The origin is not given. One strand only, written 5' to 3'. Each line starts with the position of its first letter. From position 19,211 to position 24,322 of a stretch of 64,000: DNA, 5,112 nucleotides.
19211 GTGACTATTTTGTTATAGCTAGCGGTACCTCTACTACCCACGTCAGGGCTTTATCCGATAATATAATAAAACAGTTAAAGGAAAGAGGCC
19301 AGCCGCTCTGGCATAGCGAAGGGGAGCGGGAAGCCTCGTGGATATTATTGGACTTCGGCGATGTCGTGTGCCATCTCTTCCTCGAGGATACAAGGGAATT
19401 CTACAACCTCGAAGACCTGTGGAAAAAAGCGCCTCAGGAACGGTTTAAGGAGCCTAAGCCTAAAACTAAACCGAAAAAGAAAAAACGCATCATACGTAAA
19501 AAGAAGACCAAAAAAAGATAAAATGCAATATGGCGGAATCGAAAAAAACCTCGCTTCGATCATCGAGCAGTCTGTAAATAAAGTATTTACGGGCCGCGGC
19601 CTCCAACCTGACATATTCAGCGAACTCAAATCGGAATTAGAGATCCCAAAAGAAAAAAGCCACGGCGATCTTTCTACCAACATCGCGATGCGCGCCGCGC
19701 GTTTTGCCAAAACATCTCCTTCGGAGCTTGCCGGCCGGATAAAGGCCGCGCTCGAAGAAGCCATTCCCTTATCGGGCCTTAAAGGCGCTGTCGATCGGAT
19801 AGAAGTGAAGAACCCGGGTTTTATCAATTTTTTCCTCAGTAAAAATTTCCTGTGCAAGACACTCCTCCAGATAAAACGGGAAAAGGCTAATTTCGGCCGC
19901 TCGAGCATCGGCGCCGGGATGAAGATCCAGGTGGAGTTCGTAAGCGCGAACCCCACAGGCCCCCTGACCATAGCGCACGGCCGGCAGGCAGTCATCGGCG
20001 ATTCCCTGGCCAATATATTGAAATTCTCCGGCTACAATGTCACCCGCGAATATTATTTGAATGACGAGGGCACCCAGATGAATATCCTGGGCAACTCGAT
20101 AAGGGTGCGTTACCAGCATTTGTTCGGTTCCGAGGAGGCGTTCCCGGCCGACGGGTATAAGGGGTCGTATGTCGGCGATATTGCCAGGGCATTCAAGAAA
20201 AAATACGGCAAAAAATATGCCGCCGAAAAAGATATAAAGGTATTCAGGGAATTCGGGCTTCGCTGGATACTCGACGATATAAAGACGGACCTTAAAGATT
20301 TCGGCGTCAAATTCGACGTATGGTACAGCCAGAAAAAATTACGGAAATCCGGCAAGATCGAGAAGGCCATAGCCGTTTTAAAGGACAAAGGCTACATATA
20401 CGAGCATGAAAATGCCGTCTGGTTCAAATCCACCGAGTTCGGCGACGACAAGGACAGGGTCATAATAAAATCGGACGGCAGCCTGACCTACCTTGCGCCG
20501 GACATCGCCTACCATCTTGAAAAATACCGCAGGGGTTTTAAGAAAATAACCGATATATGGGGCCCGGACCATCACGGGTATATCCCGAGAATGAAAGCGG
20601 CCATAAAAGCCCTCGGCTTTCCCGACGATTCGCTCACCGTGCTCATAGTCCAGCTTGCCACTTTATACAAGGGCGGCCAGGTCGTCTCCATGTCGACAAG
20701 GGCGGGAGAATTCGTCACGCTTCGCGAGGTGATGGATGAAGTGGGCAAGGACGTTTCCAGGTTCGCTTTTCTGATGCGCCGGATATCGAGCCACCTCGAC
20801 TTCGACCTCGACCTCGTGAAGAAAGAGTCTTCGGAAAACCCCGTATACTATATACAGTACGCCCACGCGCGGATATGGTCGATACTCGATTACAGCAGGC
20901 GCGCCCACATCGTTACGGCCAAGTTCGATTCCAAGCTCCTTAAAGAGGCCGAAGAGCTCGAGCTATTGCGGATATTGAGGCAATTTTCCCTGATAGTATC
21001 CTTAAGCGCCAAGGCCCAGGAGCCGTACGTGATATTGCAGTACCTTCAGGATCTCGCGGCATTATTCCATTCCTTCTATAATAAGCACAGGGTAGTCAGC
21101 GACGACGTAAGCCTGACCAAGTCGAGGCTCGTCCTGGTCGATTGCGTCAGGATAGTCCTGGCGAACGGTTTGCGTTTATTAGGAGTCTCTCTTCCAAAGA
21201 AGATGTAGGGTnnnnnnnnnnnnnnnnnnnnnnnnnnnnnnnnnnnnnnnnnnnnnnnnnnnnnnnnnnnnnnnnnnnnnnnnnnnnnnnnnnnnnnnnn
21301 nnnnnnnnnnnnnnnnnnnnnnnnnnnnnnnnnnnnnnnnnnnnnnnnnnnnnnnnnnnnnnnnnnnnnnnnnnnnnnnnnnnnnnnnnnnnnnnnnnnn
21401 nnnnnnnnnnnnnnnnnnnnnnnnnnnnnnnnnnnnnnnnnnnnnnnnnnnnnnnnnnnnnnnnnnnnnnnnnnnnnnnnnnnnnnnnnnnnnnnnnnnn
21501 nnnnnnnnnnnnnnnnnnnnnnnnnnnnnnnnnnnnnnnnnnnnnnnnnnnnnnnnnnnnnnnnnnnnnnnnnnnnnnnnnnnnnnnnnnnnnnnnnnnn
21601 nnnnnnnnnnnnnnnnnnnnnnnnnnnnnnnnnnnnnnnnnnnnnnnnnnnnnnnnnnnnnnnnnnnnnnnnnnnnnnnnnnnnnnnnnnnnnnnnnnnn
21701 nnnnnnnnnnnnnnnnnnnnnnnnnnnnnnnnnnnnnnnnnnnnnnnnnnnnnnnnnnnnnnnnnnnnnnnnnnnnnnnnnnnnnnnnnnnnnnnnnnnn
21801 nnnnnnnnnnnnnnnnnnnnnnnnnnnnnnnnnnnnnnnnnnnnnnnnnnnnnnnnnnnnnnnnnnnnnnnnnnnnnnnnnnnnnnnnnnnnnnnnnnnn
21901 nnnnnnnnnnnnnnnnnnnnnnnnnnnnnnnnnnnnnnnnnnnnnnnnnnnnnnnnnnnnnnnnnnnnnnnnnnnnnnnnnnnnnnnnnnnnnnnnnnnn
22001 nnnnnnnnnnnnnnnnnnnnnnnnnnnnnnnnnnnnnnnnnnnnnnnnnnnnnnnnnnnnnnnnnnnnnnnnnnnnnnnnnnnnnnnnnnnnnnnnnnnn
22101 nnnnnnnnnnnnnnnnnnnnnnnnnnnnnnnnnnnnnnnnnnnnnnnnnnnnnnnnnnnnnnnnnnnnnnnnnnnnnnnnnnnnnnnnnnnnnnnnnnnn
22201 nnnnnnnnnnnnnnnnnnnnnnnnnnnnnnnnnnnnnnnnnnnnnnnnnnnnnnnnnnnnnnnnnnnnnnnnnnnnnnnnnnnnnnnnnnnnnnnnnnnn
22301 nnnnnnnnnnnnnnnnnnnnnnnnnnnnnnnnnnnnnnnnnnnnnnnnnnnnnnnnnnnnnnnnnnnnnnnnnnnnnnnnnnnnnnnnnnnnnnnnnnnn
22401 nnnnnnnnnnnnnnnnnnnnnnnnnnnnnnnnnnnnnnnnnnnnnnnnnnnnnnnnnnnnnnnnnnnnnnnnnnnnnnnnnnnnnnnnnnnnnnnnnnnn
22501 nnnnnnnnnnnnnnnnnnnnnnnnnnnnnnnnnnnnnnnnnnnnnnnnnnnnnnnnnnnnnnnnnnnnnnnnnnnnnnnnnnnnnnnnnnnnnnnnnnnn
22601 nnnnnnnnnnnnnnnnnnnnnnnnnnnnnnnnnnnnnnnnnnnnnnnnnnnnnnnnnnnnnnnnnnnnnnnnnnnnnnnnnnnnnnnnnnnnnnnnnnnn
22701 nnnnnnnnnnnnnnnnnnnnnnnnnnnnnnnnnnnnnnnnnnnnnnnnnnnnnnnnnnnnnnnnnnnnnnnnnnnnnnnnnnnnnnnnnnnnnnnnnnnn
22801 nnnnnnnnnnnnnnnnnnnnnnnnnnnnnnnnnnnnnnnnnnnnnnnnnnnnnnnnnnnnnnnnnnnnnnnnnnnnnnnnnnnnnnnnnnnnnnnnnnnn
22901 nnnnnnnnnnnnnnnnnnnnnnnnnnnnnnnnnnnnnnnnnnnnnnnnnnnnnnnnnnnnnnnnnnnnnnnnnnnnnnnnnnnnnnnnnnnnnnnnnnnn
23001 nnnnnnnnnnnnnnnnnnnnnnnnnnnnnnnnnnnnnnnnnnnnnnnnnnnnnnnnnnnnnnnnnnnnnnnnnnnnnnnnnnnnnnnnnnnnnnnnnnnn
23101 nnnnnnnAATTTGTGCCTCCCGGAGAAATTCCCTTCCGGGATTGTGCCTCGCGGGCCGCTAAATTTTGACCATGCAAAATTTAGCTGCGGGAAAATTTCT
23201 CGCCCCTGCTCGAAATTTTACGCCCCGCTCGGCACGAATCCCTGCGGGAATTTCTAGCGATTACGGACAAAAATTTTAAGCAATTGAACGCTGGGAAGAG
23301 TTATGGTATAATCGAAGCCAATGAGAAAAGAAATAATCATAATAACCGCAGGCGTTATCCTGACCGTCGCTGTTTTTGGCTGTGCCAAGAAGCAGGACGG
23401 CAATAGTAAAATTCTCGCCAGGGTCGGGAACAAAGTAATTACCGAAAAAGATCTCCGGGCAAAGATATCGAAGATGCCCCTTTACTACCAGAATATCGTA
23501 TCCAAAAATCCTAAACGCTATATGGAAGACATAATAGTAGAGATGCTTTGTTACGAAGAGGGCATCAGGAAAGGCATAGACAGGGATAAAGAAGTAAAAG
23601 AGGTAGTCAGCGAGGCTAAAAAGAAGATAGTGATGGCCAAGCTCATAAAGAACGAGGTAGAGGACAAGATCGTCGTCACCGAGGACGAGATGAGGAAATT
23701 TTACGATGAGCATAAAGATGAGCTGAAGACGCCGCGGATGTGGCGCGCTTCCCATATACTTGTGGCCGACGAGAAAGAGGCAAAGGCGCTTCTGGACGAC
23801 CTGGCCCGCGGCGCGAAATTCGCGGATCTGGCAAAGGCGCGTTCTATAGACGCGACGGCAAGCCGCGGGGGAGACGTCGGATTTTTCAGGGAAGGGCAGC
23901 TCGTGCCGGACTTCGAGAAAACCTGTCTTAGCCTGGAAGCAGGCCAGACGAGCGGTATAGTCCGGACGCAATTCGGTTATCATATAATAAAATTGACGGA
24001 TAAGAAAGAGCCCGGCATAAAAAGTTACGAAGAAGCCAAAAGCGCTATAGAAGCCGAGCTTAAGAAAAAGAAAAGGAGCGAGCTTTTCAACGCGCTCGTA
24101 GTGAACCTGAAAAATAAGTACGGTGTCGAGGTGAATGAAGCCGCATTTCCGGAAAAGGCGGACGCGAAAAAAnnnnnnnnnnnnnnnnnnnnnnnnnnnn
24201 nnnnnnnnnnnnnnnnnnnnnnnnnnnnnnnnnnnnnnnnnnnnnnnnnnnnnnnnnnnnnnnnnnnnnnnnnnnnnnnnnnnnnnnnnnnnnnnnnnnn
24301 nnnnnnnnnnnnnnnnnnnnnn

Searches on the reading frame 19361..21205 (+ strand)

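Call 80: search_protein_families(library=pfam, proteins=[window:19361-21205:+], max_evalue=0.000001)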
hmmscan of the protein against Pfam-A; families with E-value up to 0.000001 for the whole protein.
window:19361-21205:+ (615 aa): 3 families
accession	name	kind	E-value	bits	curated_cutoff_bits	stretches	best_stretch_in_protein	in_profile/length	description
PF05746.21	DALR_1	-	1.8e-30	105.9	22.3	1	498-615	1-117/117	DALR anticodon binding domain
PF00750.26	tRNA-synt_1d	-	3.8e-23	82.5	23.3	1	185-461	18-298/349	tRNA synthetases class I (R), catalytic domain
PF03485.21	Arg_tRNA_synt_N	-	7.8e-18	65.3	21.5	1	63-159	2-85/85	Arginyl tRNA synthetase N terminal domain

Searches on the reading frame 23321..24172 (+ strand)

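Call 80: search_protein_families(library=pfam, proteins=[window:23321-24172:+], max_evalue=0.000001)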
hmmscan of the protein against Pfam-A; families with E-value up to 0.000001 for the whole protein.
window:23321-24172:+ (284 aa): 3 families
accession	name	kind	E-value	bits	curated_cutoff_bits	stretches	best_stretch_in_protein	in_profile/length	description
PF13145.12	Rotamase_2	-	4.2e-24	86.1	27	1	119-240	1-120/121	PPIC-type PPIASE domain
PF13616.12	Rotamase_3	-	1.8e-22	80.5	22.5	1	125-229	4-116/116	PPIC-type PPIASE domain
PF00639.27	Rotamase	-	1.5e-19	71.2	21.7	1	151-227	19-97/97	PPIC-type PPIASE domain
